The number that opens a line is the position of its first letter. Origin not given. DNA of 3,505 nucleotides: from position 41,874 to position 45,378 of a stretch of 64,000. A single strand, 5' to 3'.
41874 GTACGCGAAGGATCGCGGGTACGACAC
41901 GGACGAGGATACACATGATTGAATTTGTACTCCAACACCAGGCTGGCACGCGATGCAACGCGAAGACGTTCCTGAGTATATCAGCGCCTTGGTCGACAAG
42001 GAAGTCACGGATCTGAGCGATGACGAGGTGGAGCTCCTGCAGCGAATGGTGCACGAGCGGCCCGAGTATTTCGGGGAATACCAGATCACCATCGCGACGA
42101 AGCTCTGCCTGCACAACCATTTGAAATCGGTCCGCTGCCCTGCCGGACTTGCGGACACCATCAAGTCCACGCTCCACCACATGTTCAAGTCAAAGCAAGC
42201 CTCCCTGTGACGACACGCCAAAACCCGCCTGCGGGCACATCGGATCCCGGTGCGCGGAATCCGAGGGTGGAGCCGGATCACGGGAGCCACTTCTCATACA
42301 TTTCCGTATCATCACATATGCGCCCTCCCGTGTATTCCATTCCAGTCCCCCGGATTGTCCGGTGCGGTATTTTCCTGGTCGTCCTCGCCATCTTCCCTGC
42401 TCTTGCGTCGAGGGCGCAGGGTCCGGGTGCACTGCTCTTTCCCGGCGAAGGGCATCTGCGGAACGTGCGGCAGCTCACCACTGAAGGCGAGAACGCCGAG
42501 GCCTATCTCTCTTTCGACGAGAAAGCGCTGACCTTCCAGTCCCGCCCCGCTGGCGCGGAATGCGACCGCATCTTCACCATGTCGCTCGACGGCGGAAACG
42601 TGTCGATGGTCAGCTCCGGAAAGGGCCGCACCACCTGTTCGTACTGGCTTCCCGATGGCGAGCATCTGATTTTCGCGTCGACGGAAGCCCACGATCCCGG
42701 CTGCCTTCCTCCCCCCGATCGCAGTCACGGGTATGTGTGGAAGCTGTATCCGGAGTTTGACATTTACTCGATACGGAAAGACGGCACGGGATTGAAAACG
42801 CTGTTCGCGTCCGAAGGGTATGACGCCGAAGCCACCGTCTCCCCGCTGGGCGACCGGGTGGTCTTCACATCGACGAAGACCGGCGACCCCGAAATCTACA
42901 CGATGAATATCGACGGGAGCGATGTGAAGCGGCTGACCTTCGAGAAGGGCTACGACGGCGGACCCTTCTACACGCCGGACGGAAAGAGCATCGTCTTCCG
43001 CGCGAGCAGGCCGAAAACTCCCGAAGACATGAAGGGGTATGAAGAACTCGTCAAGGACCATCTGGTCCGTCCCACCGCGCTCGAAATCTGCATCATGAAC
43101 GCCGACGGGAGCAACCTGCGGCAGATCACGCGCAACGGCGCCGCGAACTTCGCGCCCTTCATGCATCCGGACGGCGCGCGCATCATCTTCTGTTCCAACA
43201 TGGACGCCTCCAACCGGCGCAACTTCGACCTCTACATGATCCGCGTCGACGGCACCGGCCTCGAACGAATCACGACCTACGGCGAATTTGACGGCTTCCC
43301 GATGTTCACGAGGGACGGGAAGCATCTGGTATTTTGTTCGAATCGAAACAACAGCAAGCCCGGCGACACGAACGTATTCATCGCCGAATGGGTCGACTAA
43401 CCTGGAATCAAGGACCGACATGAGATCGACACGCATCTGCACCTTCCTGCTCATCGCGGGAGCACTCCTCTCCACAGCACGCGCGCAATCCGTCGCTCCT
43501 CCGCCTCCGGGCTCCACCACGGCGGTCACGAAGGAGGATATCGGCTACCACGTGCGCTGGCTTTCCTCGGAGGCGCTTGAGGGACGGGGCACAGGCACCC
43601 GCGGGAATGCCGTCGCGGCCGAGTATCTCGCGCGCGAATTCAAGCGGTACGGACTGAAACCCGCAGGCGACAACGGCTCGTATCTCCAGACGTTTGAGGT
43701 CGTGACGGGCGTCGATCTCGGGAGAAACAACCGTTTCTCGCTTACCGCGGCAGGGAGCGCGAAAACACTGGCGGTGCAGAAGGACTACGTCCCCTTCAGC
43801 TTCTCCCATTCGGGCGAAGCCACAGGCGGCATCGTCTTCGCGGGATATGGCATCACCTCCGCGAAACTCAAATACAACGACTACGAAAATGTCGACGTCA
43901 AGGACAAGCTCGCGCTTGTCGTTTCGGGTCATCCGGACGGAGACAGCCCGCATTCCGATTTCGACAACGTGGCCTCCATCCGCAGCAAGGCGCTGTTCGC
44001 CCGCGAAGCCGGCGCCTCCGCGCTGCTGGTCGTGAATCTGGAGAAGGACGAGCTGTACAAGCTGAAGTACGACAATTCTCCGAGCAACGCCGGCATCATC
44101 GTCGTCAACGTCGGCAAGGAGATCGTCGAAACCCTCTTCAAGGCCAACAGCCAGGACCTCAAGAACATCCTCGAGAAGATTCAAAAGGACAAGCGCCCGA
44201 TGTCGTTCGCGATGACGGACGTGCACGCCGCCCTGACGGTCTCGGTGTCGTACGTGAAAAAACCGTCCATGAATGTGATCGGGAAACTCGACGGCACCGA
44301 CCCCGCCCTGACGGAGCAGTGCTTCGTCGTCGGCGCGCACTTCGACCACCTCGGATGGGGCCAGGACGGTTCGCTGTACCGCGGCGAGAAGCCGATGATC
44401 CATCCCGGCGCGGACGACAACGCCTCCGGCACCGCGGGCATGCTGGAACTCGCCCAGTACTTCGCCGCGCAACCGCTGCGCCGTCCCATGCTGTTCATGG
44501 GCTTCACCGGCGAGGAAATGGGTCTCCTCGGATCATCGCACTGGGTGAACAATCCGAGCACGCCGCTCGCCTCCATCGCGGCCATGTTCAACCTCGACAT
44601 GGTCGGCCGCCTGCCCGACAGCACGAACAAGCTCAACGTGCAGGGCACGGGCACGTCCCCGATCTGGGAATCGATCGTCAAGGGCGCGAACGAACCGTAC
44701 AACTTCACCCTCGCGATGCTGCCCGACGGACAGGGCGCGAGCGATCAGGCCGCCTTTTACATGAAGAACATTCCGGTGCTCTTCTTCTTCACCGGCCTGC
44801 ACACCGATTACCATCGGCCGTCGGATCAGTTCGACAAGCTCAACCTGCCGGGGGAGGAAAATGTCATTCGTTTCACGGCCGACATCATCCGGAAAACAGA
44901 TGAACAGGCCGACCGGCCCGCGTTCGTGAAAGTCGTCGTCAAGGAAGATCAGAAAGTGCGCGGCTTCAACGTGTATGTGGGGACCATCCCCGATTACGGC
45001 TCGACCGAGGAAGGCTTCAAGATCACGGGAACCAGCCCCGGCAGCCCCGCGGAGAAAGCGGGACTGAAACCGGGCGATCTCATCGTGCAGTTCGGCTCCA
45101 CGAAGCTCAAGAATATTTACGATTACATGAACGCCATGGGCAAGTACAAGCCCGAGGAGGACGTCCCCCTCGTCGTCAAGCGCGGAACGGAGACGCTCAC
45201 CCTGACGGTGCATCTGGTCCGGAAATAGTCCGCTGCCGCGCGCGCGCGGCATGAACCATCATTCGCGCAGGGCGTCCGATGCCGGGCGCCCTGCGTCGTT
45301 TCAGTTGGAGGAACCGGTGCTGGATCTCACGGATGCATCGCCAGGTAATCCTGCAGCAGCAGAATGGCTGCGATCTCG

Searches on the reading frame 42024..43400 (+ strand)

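Call 98: search_protein_families(library=ncbifam, proteins=[window:42024-43400:+], max_evalue=0.00001)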
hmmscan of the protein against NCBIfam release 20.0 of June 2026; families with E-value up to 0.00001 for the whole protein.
window:42024-43400:+ (458 aa): 5 families
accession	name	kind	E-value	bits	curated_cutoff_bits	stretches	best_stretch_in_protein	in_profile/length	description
TIGR02800.1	propeller_TolB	equivalog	5.5e-41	140.9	343.15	2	246-327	260-341/418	Tol-Pal system beta propeller repeat protein TolB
NF053518.1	DipepPtdsDpp5Prph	equivalog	3.4e-15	55.6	900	0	246-343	43-140/655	dipeptidyl-peptidase Dpp5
NF002183.0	PRK01029.1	equivalog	2.2e-14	53.4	405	1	262-326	278-344/429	Tol-Pal system protein TolB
NF003124.0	PRK04043.1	equivalog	2.7e-13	49.5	428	0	258-333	226-301/419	Tol-Pal system protein TolB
NF052339.1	hydrazine_alpha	equivalog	9.2e-07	27.1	800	0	276-320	114-160/804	hydrazine synthase subunit alpha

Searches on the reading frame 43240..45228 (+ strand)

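Call 98: search_protein_families(library=ncbifam, proteins=[window:43240-45228:+], max_evalue=0.00001)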
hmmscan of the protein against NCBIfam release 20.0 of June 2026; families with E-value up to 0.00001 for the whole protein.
window:43240-45228:+ (662 aa): 8 families
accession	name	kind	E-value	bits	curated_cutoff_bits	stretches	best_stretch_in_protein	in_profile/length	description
NF045908.1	AminopepLapALeg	equivalog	4.1e-11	42.3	600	1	325-515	176-351/396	aminopeptidase LapA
TIGR02037.1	degP_htrA_DO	subfamily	1.4e-09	37.4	416.2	1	590-659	258-327/434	Do family serine endopeptidase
NF047968.1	SerProtHtrA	equivalog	5.4e-09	35.9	470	1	587-658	285-356/357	serine protease HtrA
NF007568.0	PRK10199.1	equivalog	8.2e-07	28.6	298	0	388-437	138-187/346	aminopeptidase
NF041199.1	trx7_PDZ_seleno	equivalog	1.2e-06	27.7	300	1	590-659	202-272/390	Trx7/PDZ domain-containing (seleno)protein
NF008147.1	PRK10898.1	equivalog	1.3e-06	27.8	408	1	591-658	279-346/352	outer membrane-stress sensor serine endopeptidase DegS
TIGR00054.1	TIGR00054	equivalog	1.4e-06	27.4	147.55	1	593-659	204-269/421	RIP metalloprotease RseP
TIGR02038.1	protease_degS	equivalog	2.8e-06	26.7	422.95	1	591-658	278-345/351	outer membrane-stress sensor serine endopeptidase DegS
